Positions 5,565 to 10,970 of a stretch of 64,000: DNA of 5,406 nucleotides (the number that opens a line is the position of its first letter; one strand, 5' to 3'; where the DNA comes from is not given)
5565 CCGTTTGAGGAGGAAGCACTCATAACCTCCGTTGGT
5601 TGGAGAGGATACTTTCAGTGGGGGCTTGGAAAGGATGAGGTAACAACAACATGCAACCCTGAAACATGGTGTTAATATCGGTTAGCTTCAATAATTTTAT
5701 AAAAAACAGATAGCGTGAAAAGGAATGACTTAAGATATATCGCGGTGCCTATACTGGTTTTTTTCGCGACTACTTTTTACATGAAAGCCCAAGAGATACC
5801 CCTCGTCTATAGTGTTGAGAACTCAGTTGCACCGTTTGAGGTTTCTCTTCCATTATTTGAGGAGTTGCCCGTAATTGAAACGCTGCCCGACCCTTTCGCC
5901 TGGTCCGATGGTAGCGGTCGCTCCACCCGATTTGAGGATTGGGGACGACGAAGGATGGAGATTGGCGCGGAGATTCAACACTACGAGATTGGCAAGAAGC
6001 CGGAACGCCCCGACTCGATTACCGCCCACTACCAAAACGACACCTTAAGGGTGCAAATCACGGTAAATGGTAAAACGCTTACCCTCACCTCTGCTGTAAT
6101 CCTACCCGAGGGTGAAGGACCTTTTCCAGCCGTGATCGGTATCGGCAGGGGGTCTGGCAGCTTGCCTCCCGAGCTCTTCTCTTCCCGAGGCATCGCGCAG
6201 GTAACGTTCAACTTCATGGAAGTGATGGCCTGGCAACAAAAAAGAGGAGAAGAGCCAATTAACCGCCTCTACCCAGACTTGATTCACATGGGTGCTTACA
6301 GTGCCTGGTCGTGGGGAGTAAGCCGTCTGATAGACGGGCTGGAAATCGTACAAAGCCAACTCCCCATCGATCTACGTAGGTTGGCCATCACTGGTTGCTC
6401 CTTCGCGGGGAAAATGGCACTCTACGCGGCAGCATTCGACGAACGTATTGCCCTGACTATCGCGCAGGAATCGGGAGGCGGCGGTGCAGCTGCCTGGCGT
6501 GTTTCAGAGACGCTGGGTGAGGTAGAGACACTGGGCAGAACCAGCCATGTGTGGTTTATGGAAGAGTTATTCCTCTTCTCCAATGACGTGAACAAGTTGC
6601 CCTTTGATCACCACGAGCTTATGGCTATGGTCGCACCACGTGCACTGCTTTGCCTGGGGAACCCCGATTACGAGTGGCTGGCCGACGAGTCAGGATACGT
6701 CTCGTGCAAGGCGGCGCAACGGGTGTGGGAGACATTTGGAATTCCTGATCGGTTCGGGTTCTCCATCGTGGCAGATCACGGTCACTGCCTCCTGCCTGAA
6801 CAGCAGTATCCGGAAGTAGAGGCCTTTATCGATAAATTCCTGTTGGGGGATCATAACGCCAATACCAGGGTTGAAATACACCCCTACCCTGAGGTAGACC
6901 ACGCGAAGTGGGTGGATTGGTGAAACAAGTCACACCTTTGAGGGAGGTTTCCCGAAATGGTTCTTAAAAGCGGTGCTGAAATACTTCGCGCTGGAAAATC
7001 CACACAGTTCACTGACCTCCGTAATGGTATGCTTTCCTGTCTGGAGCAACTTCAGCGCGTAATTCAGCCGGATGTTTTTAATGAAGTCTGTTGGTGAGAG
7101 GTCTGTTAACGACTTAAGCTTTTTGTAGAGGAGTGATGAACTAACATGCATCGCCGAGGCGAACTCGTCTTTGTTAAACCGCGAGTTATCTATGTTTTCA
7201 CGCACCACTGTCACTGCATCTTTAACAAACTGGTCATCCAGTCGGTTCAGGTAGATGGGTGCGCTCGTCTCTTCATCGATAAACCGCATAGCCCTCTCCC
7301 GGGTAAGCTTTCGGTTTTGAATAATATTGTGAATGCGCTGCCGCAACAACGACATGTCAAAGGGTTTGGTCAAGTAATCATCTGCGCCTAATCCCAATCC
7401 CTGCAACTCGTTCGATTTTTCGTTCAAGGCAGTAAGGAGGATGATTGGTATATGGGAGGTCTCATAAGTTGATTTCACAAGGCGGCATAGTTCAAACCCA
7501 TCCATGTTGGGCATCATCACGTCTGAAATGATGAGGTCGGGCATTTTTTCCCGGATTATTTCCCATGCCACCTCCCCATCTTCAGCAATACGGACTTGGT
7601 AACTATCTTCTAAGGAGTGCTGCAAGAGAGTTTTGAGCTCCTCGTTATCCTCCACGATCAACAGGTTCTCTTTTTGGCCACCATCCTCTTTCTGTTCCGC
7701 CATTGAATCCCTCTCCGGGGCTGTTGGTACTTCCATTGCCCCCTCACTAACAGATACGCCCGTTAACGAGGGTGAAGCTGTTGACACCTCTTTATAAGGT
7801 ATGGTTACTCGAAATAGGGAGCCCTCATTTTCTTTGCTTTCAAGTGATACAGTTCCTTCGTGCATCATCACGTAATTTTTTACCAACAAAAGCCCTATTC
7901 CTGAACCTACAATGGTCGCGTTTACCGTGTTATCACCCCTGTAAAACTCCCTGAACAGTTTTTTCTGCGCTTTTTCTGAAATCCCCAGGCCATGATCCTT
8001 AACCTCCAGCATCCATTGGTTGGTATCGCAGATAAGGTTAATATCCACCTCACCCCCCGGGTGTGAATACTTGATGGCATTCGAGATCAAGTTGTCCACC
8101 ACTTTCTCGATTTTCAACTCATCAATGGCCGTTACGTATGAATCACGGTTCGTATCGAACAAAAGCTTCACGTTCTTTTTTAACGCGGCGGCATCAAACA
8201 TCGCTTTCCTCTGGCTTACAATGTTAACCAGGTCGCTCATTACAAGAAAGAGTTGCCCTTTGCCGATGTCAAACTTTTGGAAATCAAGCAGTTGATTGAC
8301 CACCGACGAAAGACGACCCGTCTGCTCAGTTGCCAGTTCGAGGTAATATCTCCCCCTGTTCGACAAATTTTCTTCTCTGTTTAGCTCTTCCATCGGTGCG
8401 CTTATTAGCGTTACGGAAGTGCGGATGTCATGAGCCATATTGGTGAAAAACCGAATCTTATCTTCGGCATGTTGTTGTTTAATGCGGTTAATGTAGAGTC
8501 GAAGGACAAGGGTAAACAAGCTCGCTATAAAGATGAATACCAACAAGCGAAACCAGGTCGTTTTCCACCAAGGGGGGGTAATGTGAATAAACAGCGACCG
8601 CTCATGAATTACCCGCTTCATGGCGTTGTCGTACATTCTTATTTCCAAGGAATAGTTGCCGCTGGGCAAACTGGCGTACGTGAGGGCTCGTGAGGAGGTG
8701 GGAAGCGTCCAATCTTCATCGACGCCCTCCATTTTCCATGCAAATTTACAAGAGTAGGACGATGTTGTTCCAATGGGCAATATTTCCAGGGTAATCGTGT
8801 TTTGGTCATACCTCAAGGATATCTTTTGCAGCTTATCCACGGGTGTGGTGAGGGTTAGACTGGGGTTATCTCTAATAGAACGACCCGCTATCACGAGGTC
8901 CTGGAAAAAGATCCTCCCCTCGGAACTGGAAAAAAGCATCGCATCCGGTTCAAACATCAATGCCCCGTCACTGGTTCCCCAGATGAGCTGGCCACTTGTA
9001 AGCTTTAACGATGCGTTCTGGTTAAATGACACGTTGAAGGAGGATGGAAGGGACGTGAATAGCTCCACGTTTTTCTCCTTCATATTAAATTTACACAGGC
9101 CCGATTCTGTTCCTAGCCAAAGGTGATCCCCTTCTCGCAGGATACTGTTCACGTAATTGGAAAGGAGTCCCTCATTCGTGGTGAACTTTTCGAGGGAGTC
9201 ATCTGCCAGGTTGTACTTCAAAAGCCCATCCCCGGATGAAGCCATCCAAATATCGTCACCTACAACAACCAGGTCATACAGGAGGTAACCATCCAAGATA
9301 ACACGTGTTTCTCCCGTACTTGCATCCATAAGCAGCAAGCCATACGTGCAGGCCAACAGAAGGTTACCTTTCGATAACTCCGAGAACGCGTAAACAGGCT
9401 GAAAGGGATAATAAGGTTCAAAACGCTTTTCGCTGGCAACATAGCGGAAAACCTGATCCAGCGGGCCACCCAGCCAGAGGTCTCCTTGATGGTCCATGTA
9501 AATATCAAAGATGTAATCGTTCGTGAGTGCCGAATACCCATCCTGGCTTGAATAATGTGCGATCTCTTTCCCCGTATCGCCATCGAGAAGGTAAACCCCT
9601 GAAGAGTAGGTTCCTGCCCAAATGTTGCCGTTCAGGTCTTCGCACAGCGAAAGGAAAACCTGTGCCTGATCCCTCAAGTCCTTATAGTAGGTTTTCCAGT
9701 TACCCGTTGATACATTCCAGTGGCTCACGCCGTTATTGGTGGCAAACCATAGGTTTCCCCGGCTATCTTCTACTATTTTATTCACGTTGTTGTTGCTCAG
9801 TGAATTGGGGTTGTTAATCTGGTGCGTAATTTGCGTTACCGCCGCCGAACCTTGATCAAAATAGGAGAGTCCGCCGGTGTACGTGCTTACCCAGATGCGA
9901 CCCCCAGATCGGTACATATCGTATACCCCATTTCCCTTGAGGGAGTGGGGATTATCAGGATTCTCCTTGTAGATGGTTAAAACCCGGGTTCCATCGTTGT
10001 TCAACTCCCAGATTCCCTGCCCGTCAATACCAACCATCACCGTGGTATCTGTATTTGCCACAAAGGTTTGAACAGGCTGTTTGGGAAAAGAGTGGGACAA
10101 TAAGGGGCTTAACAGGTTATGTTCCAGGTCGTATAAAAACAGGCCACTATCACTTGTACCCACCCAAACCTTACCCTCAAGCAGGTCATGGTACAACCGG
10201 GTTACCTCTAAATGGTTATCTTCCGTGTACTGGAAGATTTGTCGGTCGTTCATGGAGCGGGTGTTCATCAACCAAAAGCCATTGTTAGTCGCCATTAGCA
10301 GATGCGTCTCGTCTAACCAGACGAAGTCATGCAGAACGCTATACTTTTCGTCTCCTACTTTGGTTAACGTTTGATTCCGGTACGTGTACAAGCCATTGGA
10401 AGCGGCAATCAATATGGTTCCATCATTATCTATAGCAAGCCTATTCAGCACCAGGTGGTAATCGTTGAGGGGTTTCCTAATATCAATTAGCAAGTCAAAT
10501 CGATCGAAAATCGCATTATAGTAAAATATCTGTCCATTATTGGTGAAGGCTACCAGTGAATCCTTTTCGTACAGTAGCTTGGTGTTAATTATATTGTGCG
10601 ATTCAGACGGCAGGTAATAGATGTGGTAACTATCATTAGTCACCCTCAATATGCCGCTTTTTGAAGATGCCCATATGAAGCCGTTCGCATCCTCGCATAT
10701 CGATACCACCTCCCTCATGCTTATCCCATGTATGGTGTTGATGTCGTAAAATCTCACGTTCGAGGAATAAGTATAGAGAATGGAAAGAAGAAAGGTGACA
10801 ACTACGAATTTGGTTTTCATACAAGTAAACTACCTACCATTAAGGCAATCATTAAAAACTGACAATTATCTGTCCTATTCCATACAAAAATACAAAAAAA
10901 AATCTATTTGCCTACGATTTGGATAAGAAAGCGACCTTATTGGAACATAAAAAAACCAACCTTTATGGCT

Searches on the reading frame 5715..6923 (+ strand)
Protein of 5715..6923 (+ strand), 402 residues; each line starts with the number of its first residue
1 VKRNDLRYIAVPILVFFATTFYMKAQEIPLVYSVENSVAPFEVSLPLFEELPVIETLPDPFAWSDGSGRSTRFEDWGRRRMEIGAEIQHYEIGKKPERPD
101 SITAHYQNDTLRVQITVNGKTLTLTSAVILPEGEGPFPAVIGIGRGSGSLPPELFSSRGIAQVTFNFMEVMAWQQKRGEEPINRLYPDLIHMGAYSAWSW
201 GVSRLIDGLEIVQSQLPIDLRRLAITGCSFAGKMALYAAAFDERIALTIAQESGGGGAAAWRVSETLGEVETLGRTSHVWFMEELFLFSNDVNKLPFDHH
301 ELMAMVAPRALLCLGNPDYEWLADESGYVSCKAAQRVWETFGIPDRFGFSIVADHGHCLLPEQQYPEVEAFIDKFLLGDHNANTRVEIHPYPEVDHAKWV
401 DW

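Call 47: search_protein_families(library=pfam, proteins=[window:5715-6923:+], max_evalue=0.00001)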
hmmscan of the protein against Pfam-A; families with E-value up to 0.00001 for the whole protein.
window:5715-6923:+ (402 aa): 1 family
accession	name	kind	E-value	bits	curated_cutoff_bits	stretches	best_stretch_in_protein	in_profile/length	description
PF22244.2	GCE_fung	-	6.1e-73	245.9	27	1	113-342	1-231/231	Glucuronyl esterase, fungi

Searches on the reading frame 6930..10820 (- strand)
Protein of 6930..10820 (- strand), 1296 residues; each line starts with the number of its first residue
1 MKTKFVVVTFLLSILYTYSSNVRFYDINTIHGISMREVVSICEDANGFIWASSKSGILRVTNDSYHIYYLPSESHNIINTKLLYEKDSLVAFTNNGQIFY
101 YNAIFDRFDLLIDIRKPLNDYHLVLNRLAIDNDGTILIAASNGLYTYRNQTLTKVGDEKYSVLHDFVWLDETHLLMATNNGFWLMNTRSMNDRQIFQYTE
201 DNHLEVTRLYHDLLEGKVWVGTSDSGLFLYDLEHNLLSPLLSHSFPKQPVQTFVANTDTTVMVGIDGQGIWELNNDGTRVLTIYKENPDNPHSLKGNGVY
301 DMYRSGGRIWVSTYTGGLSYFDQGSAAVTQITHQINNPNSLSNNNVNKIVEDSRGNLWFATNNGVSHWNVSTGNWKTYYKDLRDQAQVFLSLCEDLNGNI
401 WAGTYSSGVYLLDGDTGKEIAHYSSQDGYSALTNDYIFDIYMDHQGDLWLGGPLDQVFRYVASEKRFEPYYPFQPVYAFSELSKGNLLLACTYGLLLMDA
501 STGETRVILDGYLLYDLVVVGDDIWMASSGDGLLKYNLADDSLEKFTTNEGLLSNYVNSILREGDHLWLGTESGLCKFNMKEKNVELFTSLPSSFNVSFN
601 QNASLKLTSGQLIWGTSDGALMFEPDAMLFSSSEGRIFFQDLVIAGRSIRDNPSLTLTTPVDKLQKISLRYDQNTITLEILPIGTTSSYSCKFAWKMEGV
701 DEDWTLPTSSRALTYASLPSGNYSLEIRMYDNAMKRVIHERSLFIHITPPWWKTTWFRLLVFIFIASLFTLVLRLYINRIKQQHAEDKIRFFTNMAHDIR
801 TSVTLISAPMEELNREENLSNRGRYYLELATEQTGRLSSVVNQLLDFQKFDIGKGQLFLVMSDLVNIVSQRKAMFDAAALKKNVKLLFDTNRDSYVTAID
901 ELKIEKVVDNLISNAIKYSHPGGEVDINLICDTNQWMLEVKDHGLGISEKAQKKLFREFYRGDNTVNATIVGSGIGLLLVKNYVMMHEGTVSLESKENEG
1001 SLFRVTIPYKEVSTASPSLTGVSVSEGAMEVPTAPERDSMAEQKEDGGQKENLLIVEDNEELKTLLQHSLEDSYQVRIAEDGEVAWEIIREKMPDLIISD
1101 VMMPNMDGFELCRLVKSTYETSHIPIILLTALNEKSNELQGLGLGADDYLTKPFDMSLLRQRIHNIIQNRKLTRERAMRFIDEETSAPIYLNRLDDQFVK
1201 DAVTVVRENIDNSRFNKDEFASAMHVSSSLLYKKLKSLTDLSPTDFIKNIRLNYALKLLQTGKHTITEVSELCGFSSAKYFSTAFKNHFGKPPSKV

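Call 46: search_protein_families(library=pfam, proteins=[window:6930-10820:-], max_evalue=0.00001)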
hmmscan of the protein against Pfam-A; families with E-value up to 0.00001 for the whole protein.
window:6930-10820:- (1296 aa): 8 families
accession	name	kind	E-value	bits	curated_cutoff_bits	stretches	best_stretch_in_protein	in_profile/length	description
PF00072.30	Response_reg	-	1.1e-26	93.6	30.2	1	1054-1163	2-110/111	Response regulator receiver domain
PF07494.17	Reg_prop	-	1.6e-26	89.3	20.4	0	340-363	1-24/24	Two component regulator propeller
PF02518.31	HATPase_c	-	5.7e-23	81.9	26.4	1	900-1010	2-110/111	Histidine kinase-, DNA gyrase B-, and HSP90-like ATPase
PF12833.13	HTH_18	-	1e-17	64.6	33.6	1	1221-1295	2-76/80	Helix-turn-helix domain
PF00512.31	HisKA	-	1e-11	45.1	26.9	1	788-851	2-64/66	His Kinase A (phospho-acceptor) domain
PF07495.19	Y_Y_Y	-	8.7e-10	38.8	26.6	1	691-747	8-64/65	Y_Y_Y domain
PF00165.29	HTH_AraC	-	9.6e-10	38.8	26.6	0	1261-1291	6-35/42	Bacterial regulatory helix-turn-helix proteins, AraC family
PF21544.3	PorZ_N_b_propeller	-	3.5e-06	27.8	27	0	544-597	68-121/154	TSS9, PorZ, N-terminal beta-propeller domain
